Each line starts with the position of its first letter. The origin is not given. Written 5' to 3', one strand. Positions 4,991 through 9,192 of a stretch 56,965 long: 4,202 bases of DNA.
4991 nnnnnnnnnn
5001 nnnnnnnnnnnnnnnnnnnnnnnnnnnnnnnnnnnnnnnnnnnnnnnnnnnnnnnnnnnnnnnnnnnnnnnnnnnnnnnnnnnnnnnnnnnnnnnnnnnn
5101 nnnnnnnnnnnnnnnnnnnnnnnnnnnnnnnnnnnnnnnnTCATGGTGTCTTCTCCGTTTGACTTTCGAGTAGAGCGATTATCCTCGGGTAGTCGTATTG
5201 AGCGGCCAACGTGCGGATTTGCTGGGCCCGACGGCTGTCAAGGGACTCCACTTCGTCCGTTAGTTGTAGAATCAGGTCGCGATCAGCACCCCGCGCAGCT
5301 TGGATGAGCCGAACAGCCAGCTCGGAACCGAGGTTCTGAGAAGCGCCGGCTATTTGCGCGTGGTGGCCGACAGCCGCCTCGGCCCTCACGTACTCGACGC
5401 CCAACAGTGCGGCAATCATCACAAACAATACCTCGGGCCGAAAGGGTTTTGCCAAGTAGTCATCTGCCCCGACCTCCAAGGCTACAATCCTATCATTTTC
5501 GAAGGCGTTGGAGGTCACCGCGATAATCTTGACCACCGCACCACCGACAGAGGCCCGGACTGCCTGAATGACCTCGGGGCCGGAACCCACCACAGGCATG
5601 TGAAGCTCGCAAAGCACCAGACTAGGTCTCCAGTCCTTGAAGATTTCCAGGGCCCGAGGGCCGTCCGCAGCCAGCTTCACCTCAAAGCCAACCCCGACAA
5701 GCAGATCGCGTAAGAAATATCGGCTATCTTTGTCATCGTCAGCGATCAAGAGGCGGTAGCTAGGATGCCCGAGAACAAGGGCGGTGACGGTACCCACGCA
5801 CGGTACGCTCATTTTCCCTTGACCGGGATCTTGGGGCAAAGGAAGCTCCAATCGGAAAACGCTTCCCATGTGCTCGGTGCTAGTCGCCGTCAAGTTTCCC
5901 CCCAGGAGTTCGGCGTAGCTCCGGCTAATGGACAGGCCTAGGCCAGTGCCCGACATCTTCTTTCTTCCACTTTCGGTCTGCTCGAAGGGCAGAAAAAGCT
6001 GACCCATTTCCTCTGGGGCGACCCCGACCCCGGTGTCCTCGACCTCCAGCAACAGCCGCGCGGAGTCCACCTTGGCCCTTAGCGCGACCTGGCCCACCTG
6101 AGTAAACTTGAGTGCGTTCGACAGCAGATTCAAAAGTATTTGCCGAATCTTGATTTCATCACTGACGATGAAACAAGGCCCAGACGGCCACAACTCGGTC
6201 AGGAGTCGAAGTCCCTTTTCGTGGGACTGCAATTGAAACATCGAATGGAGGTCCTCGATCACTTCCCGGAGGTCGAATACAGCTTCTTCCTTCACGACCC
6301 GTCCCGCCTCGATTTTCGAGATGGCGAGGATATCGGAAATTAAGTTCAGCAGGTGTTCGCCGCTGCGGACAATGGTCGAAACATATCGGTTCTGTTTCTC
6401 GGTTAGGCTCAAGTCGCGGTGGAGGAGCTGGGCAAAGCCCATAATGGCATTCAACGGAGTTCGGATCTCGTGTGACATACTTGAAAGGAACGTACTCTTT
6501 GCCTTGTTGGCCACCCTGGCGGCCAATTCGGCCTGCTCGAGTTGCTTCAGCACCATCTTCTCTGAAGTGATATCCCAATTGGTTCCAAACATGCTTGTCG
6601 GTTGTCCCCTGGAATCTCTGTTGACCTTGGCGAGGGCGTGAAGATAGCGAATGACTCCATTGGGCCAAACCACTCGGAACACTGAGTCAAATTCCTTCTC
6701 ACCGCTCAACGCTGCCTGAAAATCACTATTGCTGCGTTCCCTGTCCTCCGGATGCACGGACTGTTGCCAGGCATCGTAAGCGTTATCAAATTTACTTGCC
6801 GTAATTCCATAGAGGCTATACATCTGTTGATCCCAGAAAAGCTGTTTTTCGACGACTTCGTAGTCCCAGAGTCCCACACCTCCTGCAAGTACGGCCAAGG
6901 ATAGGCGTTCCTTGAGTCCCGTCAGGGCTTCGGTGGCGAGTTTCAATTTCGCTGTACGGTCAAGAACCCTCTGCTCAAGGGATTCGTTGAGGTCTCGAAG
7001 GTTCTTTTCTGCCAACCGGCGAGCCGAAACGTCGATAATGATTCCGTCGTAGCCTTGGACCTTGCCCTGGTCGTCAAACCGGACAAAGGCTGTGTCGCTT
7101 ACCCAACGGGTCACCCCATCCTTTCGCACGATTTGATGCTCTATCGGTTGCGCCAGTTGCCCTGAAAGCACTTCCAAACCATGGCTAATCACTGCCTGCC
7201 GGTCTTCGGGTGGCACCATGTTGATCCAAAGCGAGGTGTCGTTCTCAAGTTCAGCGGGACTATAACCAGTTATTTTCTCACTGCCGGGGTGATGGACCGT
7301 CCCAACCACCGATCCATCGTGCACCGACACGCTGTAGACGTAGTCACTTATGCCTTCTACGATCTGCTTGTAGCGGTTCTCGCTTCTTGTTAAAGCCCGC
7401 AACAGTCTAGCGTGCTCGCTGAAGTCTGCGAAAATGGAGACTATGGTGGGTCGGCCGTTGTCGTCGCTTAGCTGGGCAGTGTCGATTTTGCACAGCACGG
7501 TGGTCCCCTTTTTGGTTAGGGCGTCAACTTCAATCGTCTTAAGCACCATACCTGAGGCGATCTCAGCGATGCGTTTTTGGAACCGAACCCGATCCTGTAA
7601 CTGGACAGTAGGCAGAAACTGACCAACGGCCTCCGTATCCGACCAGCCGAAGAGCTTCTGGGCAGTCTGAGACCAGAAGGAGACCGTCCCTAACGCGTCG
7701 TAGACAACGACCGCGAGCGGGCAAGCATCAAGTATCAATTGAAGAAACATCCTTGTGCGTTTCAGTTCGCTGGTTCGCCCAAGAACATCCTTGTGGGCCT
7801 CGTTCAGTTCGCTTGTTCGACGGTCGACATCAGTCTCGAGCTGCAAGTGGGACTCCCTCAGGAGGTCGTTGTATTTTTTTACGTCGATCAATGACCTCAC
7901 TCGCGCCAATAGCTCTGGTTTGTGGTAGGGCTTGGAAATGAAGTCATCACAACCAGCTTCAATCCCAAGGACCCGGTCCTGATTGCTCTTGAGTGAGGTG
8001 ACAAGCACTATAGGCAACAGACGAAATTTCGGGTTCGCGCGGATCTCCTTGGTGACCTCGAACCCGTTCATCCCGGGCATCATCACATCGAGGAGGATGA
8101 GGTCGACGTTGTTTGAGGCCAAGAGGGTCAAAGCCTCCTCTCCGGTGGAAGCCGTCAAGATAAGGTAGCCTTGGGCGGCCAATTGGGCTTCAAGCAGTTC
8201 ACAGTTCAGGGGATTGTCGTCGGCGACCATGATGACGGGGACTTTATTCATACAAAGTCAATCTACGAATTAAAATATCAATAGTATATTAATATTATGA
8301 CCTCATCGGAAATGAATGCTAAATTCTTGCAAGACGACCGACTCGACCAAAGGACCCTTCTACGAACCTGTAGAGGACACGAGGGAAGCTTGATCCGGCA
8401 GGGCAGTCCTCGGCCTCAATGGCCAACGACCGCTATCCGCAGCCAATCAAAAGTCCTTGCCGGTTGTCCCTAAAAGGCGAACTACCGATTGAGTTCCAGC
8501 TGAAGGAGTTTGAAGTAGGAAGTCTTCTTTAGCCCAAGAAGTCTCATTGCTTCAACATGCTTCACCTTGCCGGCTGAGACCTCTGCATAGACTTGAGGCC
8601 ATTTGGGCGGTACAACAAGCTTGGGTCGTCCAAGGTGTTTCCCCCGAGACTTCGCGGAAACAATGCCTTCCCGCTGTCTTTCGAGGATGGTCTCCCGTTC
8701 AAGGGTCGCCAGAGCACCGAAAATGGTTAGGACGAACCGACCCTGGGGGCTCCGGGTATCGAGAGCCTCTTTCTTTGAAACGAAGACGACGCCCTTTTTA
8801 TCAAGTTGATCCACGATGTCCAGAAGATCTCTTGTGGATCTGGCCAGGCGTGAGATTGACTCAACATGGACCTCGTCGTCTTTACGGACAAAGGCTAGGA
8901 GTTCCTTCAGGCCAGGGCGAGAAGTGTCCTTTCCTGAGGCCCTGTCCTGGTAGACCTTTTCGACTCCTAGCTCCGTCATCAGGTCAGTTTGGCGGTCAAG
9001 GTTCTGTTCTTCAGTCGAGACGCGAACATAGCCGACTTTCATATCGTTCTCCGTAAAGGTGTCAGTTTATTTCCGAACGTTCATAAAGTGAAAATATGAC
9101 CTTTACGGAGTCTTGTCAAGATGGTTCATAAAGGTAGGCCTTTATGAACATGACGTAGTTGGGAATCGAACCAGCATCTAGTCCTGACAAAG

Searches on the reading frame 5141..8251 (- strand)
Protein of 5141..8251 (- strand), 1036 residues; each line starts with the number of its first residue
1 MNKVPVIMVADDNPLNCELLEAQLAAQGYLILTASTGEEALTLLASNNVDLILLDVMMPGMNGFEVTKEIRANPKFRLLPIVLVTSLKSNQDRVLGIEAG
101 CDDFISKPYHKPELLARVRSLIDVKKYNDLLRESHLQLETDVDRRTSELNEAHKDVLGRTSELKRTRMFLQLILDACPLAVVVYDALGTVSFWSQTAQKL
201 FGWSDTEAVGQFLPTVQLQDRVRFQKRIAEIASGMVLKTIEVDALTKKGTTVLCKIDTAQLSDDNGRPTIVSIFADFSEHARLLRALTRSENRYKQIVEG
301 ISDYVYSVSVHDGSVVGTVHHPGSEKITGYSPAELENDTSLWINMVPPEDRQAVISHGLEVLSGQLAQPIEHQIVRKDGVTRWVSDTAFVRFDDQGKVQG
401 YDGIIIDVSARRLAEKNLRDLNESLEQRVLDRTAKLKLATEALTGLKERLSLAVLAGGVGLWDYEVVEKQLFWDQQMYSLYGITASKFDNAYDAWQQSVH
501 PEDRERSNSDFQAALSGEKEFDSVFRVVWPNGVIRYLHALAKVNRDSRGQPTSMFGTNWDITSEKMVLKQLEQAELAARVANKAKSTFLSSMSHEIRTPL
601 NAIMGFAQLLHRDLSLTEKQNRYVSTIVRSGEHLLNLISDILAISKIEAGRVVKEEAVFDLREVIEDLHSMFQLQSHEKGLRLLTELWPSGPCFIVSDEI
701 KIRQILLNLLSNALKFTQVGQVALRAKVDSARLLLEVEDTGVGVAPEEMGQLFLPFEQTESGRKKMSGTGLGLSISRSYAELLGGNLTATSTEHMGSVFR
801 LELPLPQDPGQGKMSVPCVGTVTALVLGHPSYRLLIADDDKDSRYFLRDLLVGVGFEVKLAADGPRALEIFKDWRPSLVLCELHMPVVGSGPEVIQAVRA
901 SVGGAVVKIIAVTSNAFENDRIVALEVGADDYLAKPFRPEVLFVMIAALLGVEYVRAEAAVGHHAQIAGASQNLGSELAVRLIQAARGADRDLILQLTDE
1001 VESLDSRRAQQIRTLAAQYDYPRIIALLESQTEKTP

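Call 10: search_protein_families(library=pfam, proteins=[window:5141-8251:-], max_evalue=0.01)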
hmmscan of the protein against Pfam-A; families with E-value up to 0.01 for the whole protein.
window:5141-8251:- (1036 aa): 8 families
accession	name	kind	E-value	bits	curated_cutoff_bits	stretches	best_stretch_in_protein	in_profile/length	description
PF00072.30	Response_reg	-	1.9e-49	166.9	30.2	2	7-119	1-111/111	Response regulator receiver domain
PF08447.18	PAS_3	-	1.2e-43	147.7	25.6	2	471-558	2-89/89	PAS fold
PF02518.31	HATPase_c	-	1.6e-25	90.1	26.4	1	698-806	2-110/111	Histidine kinase-, DNA gyrase B-, and HSP90-like ATPase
PF00512.31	HisKA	-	4.4e-23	81.6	26.9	1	584-650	1-66/66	His Kinase A (phospho-acceptor) domain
PF08448.16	PAS_4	-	1.7e-16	60.9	23.1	2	324-412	24-109/110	PAS fold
PF13426.13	PAS_9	-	1.3e-12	48.4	27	2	324-409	20-102/103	PAS domain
PF00989.32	PAS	-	2.2e-11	44.2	22.6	1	170-273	3-109/113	PAS fold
PF13188.13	PAS_8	-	2.8e-05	24.3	21.8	1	169-221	2-55/65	PAS domain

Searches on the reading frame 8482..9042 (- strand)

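Call 10: search_protein_families(library=pfam, proteins=[window:8482-9042:-], max_evalue=0.01)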
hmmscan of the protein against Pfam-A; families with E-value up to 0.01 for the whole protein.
window:8482-9042:- (186 aa): 1 family
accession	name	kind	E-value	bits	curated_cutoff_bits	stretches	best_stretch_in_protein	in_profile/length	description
PF00239.26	Resolvase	-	5.1e-43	147.1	23.3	1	3-136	2-145/145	Resolvase, N terminal domain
